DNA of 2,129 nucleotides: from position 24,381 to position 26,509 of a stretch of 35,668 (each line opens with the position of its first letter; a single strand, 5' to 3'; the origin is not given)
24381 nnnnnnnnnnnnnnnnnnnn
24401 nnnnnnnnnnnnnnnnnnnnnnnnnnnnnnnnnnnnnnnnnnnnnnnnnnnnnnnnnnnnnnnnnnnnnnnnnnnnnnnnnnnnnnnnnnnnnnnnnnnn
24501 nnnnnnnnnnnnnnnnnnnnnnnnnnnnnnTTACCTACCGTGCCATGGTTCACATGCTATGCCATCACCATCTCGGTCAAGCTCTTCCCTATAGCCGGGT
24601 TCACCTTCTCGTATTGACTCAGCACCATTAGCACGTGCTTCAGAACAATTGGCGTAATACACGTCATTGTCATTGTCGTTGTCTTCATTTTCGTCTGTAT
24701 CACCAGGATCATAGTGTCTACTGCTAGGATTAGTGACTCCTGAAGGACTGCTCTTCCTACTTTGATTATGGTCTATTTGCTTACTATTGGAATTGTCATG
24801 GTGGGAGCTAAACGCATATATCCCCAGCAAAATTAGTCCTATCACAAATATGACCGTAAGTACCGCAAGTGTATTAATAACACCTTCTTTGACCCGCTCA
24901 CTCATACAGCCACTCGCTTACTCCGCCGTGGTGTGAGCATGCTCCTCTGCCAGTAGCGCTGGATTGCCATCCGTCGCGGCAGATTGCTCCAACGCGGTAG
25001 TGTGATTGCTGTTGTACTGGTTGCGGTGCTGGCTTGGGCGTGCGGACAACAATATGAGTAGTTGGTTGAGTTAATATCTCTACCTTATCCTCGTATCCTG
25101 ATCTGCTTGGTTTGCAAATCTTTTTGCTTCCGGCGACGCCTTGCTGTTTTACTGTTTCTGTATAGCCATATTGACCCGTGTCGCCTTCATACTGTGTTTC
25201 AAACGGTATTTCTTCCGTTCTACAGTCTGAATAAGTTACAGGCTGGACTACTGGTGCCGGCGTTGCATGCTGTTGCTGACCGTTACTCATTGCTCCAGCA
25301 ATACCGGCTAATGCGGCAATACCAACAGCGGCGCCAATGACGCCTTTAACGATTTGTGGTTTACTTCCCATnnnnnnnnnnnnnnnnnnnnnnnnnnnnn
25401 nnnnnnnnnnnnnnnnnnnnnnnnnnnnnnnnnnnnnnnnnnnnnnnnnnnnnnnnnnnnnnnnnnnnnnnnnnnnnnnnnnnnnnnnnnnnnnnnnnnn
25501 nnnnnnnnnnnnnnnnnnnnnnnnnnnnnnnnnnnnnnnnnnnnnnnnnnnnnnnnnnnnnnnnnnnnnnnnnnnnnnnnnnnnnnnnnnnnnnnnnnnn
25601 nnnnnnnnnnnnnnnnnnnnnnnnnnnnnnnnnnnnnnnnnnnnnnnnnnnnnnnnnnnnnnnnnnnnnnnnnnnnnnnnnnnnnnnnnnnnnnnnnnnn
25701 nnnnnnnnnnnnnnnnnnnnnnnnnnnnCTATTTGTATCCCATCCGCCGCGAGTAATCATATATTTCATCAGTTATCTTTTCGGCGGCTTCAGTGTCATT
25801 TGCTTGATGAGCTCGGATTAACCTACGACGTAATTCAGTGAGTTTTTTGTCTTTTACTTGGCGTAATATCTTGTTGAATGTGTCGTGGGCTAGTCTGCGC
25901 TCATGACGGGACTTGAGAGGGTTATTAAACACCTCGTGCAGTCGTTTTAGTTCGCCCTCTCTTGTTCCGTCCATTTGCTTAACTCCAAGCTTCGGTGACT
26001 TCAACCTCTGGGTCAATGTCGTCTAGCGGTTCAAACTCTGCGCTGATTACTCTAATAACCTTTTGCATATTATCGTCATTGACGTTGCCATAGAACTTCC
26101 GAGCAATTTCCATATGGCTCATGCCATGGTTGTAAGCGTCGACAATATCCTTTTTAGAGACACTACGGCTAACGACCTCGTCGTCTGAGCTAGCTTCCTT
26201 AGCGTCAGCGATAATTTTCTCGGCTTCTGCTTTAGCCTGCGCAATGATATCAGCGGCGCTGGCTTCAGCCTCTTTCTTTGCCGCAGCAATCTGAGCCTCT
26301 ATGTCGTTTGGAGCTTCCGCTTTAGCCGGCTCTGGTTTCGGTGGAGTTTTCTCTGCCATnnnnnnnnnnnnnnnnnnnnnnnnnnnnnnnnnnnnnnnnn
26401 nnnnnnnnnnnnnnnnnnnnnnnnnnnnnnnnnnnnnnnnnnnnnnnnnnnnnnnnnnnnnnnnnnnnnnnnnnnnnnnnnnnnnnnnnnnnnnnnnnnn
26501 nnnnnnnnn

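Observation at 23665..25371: Three-gene moron cassette of membrane-anchored exported-domain proteins (DUF3761, Excalibur, CAP/YkwD) inside the structural operon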

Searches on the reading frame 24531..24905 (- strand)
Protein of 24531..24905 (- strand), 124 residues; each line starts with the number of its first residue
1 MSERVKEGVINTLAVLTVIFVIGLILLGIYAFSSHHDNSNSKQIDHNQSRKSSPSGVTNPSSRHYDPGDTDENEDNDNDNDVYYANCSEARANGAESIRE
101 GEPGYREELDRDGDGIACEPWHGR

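Call 3: search_protein_families(library=pfam, proteins=[window:24531-24905:-], max_evalue=0.1)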
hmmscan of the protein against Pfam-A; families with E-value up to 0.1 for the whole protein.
window:24531-24905:- (124 aa): 5 families
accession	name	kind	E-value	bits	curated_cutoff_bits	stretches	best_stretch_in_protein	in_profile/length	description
PF05901.16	Excalibur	-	6.9e-16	58.7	22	1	84-119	1-36/36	Excalibur calcium-binding domain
PF21535.2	HVO_2248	-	0.019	14.5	27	1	56-109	133-186/251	Uncharacterized motility-related protein HVO_2248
PF22251.1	PFF1_TM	-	0.042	13.8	32.3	1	14-102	102-192/300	Vacuolar membrane protease, transmembrane domain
PF06682.17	SARAF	-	0.074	13.1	30.8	1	11-74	158-224/333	SOCE-associated regulatory factor of calcium homoeostasis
PF20664.2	DUF6814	-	0.097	13.3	25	0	12-37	46-70/71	Family of unknown function (DUF6814)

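Call 6: search_protein_families(library=phrogs, proteins=[window:24531-24905:-], max_evalue=0.01)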
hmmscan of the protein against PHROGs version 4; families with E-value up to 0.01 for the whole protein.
window:24531-24905:- (124 aa): 3 families
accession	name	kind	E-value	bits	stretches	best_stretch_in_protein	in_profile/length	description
phrog_18347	-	unknown function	3.7e-10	40.5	1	71-119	348-396/397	-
phrog_15587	-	unknown function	1.2e-09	39.1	1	79-122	139-182/191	-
phrog_20876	-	DNA, RNA and nucleotide metabolism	0.001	19.1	1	38-119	313-394/395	nuclease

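Call 14: search_protein_families(library=ncbifam, proteins=[window:24531-24905:-], max_evalue=0.01)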
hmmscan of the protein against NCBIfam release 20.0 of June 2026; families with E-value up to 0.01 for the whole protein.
window:24531-24905:- (124 aa): 1 family
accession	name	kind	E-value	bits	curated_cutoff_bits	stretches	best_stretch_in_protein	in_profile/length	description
NF042931.1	SAG1386_EF1546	equivalog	0.0024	18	80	1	9-80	30-97/158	SAG1386/EF1546 family surface-associated protein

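Call 72: search_protein_families(library=padloc, proteins=[window:24531-24905:-], max_evalue=0.01)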
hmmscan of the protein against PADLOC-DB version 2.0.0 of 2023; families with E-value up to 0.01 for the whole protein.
window:24531-24905:- (124 aa): 0 families

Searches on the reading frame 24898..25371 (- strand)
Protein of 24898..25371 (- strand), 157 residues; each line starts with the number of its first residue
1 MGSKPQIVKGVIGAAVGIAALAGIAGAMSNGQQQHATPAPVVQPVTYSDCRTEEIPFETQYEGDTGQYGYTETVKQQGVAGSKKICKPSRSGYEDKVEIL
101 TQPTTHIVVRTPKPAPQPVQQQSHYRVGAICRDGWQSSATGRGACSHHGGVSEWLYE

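Call 3: search_protein_families(library=pfam, proteins=[window:24898-25371:-], max_evalue=0.1)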
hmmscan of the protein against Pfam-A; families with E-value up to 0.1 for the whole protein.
window:24898-25371:- (157 aa): 3 families
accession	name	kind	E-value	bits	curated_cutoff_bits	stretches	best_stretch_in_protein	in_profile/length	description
PF07501.17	G5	-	8.1e-06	26.4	23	1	51-114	6-67/75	G5 domain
PF12587.13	DUF3761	-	1.6e-05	25.8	29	1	126-154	52-81/82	Protein of unknown function (DUF3761)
PF19747.4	DUF6234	-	0.04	14.8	27.5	1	8-52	80-122/129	Family of unknown function (DUF6234)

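Call 6: search_protein_families(library=phrogs, proteins=[window:24898-25371:-], max_evalue=0.01)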
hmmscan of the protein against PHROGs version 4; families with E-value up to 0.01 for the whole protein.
window:24898-25371:- (157 aa): 0 families

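Call 14: search_protein_families(library=ncbifam, proteins=[window:24898-25371:-], max_evalue=0.01)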
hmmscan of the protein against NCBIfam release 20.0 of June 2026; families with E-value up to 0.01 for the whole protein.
window:24898-25371:- (157 aa): 1 family
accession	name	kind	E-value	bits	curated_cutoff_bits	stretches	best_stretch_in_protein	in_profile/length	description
NF033840.1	PspC_relate_1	equivalog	0.00052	18.2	850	1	15-114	23-127/967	PspC-related protein choline-binding protein 1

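Call 22: find_homologous_proteins(query=window:24898-25371:-)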
Query window:24898-25371:- (157 aa): 287 proteins with E <= 0.001 among 400 candidates; the best 120 are listed.
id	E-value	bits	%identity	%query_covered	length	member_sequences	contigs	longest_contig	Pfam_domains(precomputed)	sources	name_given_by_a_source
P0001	7.3e-92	324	90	100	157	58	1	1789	PF12587.15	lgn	-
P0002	4.8e-91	321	90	100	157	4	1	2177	PF12587.15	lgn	-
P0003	3.3e-90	318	89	100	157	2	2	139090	PF12587.15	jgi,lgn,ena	-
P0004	8.5e-89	314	87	100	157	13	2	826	PF12587.15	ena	-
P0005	3.4e-87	309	85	100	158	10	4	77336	PF12587.15,PF07501.18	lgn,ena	-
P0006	2.7e-86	306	84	100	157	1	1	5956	PF12587.15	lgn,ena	-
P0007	3.4e-86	305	82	100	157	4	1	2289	PF12587.15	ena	-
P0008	1.2e-84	300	82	100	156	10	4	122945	PF12587.15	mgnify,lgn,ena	mgnify:FL=1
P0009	1.1e-83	297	84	100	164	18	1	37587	PF12587.15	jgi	jgi:hypothetical protein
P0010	2.1e-83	296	82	100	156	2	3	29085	PF12587.15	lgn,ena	-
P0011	3.1e-83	296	84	100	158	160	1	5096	PF12587.15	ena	-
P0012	4.1e-80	286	83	100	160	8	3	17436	PF12587.15,PF07501.18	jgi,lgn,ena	-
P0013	1.1e-79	284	80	100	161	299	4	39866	PF12587.15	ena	-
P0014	1.2e-79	284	80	100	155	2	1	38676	PF12587.15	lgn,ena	-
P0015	1.5e-79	284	80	100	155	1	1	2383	PF12587.15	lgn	-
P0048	1.8e-63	232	85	78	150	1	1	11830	PF07501.18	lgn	-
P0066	1.1e-18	86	39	94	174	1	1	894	PF12587.15,PF07501.18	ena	-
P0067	3.3e-17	81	41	68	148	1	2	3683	PF12587.15,PF07501.18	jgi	jgi:hypothetical protein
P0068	5.4e-17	81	45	72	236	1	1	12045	PF12587.15,PF07501.18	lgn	-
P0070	5.2e-16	77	81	20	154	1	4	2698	PF12587.15,PF07501.18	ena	-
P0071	2.1e-15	75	64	36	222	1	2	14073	PF12587.15,PF07501.18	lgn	-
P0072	6.7e-15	74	44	73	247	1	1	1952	PF12587.15,PF07501.18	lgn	-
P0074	1.0e-14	73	40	69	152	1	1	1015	PF12587.15,PF07501.18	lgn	-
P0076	6.5e-14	71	36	100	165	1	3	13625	PF12587.15,PF07501.18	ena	-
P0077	7.0e-14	71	37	67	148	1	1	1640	PF12587.15,PF07501.18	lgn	-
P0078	9.9e-14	70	36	67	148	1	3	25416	PF12587.15,PF07501.18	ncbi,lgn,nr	ncbi:G5 domain-containing protein [Candidatus Saccharibacteria bacterium]|nr:G5 domain-containing pr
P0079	1.1e-13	70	36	67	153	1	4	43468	PF12587.15,PF07501.18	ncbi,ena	-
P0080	3.9e-13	68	39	67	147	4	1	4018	PF12587.15,PF07501.18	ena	-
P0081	6.2e-13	67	69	27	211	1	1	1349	PF12587.15,PF07501.18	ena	-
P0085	1.1e-11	63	86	22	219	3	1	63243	PF12587.15,PF07501.18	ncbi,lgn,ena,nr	ncbi:G5 domain-containing protein [Candidatus Saccharibacteria bacterium]|nr:G5 domain-containing pr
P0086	1.4e-11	63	66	32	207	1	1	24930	PF12587.15,PF07501.18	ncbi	-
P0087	1.5e-11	63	42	54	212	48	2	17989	PF12587.15,PF07501.18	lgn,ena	-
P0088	1.5e-11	63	67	34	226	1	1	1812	PF12587.15,PF07501.18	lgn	-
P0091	2.5e-11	62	70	29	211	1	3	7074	PF12587.15,PF07501.18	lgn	-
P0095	3.1e-11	62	62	32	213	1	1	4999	PF12587.15,PF07501.18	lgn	-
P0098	3.9e-11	62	61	36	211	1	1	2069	PF12587.15,PF07501.18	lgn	-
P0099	4.0e-11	62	63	36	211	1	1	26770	PF12587.15,PF07501.18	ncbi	-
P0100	4.0e-11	62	47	54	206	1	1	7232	PF12587.15,PF07501.18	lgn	-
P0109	8.7e-11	60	74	24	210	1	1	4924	PF12587.15,PF07501.18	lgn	-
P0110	8.9e-11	60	64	32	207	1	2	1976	PF12587.15,PF07501.18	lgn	-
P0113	1.0e-10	60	69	29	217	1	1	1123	PF12587.15,PF07501.18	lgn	-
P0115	1.1e-10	60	64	35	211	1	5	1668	PF12587.15,PF07501.18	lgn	-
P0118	1.5e-10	60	87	20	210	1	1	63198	PF12587.15,PF07501.18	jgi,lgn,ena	-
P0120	1.8e-10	59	63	36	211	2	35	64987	PF12587.15,PF07501.18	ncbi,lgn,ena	-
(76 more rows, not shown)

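Call 24: find_related_loci(query=A1, collection=genome_contigs, flank=6000)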
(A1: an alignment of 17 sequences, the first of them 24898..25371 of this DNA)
Query A1 (157 aa) in genome_contigs; peptide patterns used: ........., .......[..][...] (x = any residue, [..] = any of these).
600 stretches matched a pattern (row limit reached: there are more); 318 encode a relative of the query (tblastn E <= 1e-3); the best 80 are kept; 80 distinct loci.
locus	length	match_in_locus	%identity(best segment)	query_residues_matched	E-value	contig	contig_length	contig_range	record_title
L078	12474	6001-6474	84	1-157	4e-87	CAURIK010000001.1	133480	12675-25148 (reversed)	MAG TPA_asm: uncultured Candidatus Saccharibacteria bacterium isolate ERR9969088_bin.21_MetaWRAP_v1.3_MAG genome assembl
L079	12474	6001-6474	83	1-157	1e-86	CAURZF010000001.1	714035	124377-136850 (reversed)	MAG TPA_asm: uncultured Candidatus Saccharibacteria bacterium isolate ERR9969249_bin.36_MetaWRAP_v1.3_MAG genome assembl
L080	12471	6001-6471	89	1-157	7e-86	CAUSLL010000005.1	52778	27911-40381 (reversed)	MAG TPA_asm: uncultured Candidatus Saccharibacteria bacterium isolate SRR5395409_bin.17_MetaWRAP_v1.3_MAG genome assembl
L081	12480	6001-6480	82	1-157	8e-79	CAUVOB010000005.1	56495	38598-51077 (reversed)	MAG TPA_asm: uncultured Candidatus Saccharibacteria bacterium isolate SRR23388443_bin.20_MetaWRAP_v1.3_MAG genome assemb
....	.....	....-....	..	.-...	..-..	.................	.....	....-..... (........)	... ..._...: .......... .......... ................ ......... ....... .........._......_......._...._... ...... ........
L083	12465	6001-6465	80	1-157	5e-75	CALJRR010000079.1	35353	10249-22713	MAG TPA_asm: uncultured Candidatus Saccharibacteria bacterium isolate ERR1474568_bin.110_CONCOCT_v1.1_MAG genome assembl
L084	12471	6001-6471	70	3-156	1e-71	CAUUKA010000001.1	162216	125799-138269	MAG TPA_asm: uncultured Candidatus Saccharibacteria bacterium isolate ERR10228855_bin.8_MetaWRAP_v1.3_MAG genome assembl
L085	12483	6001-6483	60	1-156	1e-61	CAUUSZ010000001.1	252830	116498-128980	MAG TPA_asm: uncultured Candidatus Saccharibacteria bacterium isolate SRR13061555_bin.17_MetaWRAP_v1.3_MAG genome assemb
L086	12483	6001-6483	61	1-156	3e-61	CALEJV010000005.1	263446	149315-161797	MAG TPA_asm: uncultured Candidatus Saccharibacteria bacterium isolate ERR1332591_bin.29_CONCOCT_v1.1_MAG genome assembly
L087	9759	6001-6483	62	1-156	1e-61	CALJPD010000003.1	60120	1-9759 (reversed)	MAG TPA_asm: uncultured Candidatus Saccharibacteria bacterium isolate ERR589354_bin.5_CONCOCT_v1.1_MAG genome assembly,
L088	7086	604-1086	61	1-156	2e-61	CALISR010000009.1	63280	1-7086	MAG TPA_asm: uncultured Candidatus Saccharibacteria bacterium isolate ERR589624_bin.69_CONCOCT_v1.1_MAG genome assembly,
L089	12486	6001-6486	62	1-157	4e-61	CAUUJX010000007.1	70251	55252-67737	MAG TPA_asm: uncultured Candidatus Saccharibacteria bacterium isolate ERR10228887_bin.20_MetaWRAP_v1.3_MAG genome assemb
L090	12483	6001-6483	60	1-156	2e-59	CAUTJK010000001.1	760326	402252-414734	MAG TPA_asm: uncultured Candidatus Saccharibacteria bacterium isolate SRR15001303_bin.15_MetaWRAP_v1.3_MAG genome assemb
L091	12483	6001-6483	59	1-156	1e-58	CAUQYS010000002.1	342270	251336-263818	MAG TPA_asm: uncultured Candidatus Saccharibacteria bacterium isolate ERR9968826_bin.8_MetaWRAP_v1.3_MAG genome assembly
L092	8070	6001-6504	53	1-157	4e-53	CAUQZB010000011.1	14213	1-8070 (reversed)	MAG TPA_asm: uncultured Candidatus Saccharibacteria bacterium isolate ERR9968775_bin.34_MetaWRAP_v1.3_MAG genome assembl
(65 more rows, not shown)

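Call 72: search_protein_families(library=padloc, proteins=[window:24898-25371:-], max_evalue=0.01)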
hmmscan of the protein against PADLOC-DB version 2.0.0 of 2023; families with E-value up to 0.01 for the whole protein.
window:24898-25371:- (157 aa): 1 family
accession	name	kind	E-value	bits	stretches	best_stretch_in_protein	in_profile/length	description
PDLC04061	PD-T4-6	-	0.0096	13.5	1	12-120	360-475/510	-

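Call 79: predict_structure(alignment_id=A3)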
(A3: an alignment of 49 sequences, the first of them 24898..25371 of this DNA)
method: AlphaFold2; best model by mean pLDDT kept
length: 157 residues; sequences in the alignment: 49
mean_pLDDT: 81.5   pTM: 0.50
mean pLDDT of the five models: 81.5, 81.4, 80.4, 80.3, 80.3
residues with pLDDT >= 90: 96; 70-90: 17; 50-70: 14; < 50: 30
segments of 3 or more residues with pLDDT < 50: 1-5, 7-10, 12-26, 28-33
pLDDT, mean of each block of 10 residues (from residue 1): 46 44 46 55 86 98 95 98 96 95 98 88 82 95 93 92
secondary structure, 60 per line:
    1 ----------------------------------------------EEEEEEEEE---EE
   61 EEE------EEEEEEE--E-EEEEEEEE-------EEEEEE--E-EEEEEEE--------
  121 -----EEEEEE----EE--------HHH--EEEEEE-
elements in order: E47-55 E59-63 E70-76 E81-88 E96-101 E106-112 E126-131 E151-156

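Call 83: fold_search(model_id=the predicted structure, library=pdb)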
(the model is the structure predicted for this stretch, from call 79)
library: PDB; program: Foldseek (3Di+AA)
matches with E <= 10: 197; with E <= 0.001: 11
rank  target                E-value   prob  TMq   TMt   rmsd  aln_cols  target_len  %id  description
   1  4wve_A                2.7e-04  1.00  0.28  0.21   7.1        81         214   26  Crystal structure of the Staphylococcus aureus SasG G52-E2-G53 module (released 2015-06-03)
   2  4fum                  2.9e-04  1.00  0.33  0.26   4.6        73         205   32  Structural basis for Zn2+-dependent intercellular adhesion in staphylococcal biofilms (released 2013-01-16)
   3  4wve_B                2.9e-04  1.00  0.31  0.24   5.3        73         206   27  Crystal structure of the Staphylococcus aureus SasG G52-E2-G53 module (released 2015-06-03)
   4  8deo_B                3.2e-04  1.00  0.32  0.12   5.6        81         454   28  Structure of AAP A domain and B-repeats (residues 351-813) from Staphylococcus epidermidis (released 2023-05-03)
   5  3tiq_B                4.1e-04  1.00  0.34  0.25   4.9        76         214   24  Crystal structure of Staphylococcus aureus SasG G51-E-G52 module (released 2012-04-18)
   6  4fuo                  4.3e-04  1.00  0.33  0.26   5.2        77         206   32  Structural basis for Zn2+-dependent intercellular adhesion in staphylococcal biofilms (released 2013-01-16)
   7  3tip                  4.5e-04  1.00  0.36  0.42   3.8        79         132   28  Crystal structure of Staphylococcus aureus SasG E-G52 module (released 2012-04-18)
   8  4fup_B                4.8e-04  1.00  0.34  0.27   3.3        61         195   38  Structural basis for Zn2+-dependent intercellular adhesion in staphylococcal biofilms (released 2013-01-16)
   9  5dbl                  5.7e-04  1.00  0.33  0.39   4.6        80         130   26  Crystal structure of the Staphylococcus aureus SasG E1-G52 Y625W mutant (released 2016-09-28)
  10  3tiq_A                8.0e-04  1.00  0.33  0.25   4.1        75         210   25  Crystal structure of Staphylococcus aureus SasG G51-E-G52 module (released 2012-04-18)
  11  4fup_A                9.4e-04  1.00  0.35  0.28   3.7        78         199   31  Structural basis for Zn2+-dependent intercellular adhesion in staphylococcal biofilms (released 2013-01-16)
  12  4fun                  1.2e-03  1.00  0.33  0.25   5.3        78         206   29  Structural basis for Zn2+-dependent intercellular adhesion in staphylococcal biofilms (released 2013-01-16)
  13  8deo_A                1.3e-03  1.00  0.31  0.12   5.8        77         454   28  Structure of AAP A domain and B-repeats (residues 351-813) from Staphylococcus epidermidis (released 2023-05-03)
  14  5e27_B                1.7e-03  1.00  0.24  0.18  14.0        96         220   12  The structure of Resuscitation Promoting Factor B from M. tuberculosis reveals unexpected ubiquitin-like domains (released 2015-11-18)
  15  2ltj_MODEL_1_A        2.9e-03  1.00  0.30  0.40   7.7        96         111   21  Conformational analysis of StrH, the surface-attached exo- beta-D-N-acetylglucosaminidase from Streptococcus p (released 2012-11-28)
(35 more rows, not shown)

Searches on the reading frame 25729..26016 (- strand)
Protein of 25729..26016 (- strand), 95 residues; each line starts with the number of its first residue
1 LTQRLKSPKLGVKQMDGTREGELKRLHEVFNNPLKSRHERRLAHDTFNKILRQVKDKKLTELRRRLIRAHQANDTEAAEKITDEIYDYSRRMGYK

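Call 3: search_protein_families(library=pfam, proteins=[window:25729-26016:-], max_evalue=0.1)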
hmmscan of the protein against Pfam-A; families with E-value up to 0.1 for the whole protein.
window:25729-26016:- (95 aa): 1 family
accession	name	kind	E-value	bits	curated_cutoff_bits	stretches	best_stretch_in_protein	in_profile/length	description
PF14309.11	DUF4378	-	0.071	13.9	25.7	1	32-87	52-116/166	Domain of unknown function (DUF4378)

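Call 6: search_protein_families(library=phrogs, proteins=[window:25729-26016:-], max_evalue=0.01)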
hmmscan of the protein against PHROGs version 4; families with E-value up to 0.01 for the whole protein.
window:25729-26016:- (95 aa): 0 families

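Call 14: search_protein_families(library=ncbifam, proteins=[window:25729-26016:-], max_evalue=0.01)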
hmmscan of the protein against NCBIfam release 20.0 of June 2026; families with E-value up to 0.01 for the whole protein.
window:25729-26016:- (95 aa): 0 families

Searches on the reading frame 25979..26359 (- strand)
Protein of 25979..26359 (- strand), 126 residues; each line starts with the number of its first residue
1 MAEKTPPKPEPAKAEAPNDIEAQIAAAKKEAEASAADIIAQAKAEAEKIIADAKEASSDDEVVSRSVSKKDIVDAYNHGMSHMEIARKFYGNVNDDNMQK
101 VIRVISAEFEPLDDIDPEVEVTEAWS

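Call 3: search_protein_families(library=pfam, proteins=[window:25979-26359:-], max_evalue=0.1)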
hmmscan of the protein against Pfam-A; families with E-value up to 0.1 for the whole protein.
window:25979-26359:- (126 aa): 5 families
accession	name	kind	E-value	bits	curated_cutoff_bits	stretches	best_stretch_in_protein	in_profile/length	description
PF19610.4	DUF6115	-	0.00016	22.5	27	1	25-88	54-119/134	Family of unknown function (DUF6115)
PF00430.23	ATP-synt_B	-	0.0076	16.8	28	1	21-65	53-97/132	ATP synthase B/B' CF(0)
PF01991.23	vATP-synt_E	-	0.03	14.2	24.2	1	28-109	3-85/199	ATP synthase (E/31 kDa) subunit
PF04242.18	DUF424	-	0.034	14.8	25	1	58-96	3-44/92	Protein of unknown function (DUF424)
PF20411.3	DUF6697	-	0.042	14.2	23.9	1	34-86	117-159/177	Domain of unknown function (DUF6697)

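Call 6: search_protein_families(library=phrogs, proteins=[window:25979-26359:-], max_evalue=0.01)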
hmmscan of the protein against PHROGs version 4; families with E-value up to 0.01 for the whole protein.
window:25979-26359:- (126 aa): 1 family
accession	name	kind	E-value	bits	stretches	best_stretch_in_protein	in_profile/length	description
phrog_36065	-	unknown function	0.0086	16.9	0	80-101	28-48/61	-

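Call 14: search_protein_families(library=ncbifam, proteins=[window:25979-26359:-], max_evalue=0.01)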
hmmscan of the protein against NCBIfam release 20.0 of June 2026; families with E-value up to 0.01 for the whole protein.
window:25979-26359:- (126 aa): 6 families
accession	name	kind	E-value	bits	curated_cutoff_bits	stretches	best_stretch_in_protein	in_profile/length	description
NF006611.0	PRK09173.1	equivalog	0.00018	21.5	195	1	19-76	54-111/159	F0F1 ATP synthase subunit B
NF011043.0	PRK14473.1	equivalog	0.00056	19.9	168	1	15-59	71-115/164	F0F1 ATP synthase subunit B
NF005198.1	PRK06669.1-3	equivalog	0.0035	16.6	200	1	16-59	46-89/299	flagellar assembly protein FliH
NF003049.0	PRK03963.1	equivalog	0.004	17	225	1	24-111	8-96/198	V-type ATP synthase subunit E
TIGR01069.2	mutS2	equivalog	0.0071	14.7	400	1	17-65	557-605/790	endonuclease MutS2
NF004412.0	PRK05759.1-3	equivalog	0.0086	15.9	156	1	3-60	64-120/185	F0F1 ATP synthase subunit B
